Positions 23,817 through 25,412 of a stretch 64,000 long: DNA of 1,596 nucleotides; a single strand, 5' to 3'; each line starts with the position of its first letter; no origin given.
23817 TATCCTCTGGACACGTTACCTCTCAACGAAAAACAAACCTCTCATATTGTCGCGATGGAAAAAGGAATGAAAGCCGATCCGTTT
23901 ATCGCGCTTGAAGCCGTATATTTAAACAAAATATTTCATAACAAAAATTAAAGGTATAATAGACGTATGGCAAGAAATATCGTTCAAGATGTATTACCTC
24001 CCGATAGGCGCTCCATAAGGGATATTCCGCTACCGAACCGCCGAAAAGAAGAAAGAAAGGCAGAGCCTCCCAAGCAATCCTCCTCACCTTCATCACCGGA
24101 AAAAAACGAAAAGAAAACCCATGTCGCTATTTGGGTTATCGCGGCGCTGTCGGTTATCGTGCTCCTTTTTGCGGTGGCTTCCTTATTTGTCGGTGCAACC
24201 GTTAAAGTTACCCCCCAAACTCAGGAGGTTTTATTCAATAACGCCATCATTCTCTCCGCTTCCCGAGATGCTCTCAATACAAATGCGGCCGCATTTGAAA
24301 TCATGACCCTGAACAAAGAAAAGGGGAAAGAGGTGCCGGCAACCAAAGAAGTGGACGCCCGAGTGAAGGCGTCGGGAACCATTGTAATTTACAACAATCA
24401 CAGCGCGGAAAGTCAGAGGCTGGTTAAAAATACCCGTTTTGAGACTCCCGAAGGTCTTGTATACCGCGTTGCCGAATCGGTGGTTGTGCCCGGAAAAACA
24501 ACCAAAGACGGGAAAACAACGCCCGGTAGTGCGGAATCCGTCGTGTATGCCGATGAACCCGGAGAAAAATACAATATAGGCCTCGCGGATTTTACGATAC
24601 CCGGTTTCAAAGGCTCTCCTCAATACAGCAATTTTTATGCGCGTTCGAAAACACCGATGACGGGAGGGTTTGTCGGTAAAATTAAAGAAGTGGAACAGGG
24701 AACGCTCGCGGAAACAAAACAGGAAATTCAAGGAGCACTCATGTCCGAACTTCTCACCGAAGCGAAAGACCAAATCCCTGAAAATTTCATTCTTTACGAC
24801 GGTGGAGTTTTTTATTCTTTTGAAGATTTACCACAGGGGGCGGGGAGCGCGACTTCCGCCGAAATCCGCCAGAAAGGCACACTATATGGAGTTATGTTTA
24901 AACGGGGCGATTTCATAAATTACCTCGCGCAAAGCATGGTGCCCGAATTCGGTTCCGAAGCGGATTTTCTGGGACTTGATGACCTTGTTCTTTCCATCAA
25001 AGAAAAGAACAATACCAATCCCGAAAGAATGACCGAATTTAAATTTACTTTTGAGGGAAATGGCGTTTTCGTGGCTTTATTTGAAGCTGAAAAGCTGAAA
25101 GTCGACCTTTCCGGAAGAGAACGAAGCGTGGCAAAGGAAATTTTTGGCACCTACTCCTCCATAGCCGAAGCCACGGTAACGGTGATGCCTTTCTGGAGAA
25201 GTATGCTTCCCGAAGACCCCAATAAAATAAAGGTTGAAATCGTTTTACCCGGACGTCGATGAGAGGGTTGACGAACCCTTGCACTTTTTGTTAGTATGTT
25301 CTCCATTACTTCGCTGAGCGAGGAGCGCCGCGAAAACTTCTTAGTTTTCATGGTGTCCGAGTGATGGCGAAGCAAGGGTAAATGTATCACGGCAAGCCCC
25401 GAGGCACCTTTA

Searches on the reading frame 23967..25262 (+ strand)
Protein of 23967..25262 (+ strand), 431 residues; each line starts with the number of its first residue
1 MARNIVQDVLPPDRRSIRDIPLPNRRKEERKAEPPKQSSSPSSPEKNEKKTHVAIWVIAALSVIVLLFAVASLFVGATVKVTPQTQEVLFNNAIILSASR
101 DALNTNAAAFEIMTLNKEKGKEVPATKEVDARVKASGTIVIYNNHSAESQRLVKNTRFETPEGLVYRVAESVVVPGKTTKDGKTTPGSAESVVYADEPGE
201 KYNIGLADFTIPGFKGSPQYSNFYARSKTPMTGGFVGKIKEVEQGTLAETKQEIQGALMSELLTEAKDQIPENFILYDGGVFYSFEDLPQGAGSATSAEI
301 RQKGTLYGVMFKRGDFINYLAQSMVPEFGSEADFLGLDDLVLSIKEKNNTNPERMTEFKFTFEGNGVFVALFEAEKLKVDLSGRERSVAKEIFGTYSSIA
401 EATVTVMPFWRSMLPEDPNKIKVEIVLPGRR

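Call 29: search_protein_families(library=pfam, proteins=[window:23967-25262:+], max_evalue=0.00001)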
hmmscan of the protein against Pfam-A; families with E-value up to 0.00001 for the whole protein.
window:23967-25262:+ (431 aa): 1 family
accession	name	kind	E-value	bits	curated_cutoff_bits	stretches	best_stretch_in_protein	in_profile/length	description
PF21110.3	GlxA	-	2.8e-06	28.4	27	1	134-225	1-100/105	GlxA beta barrel domain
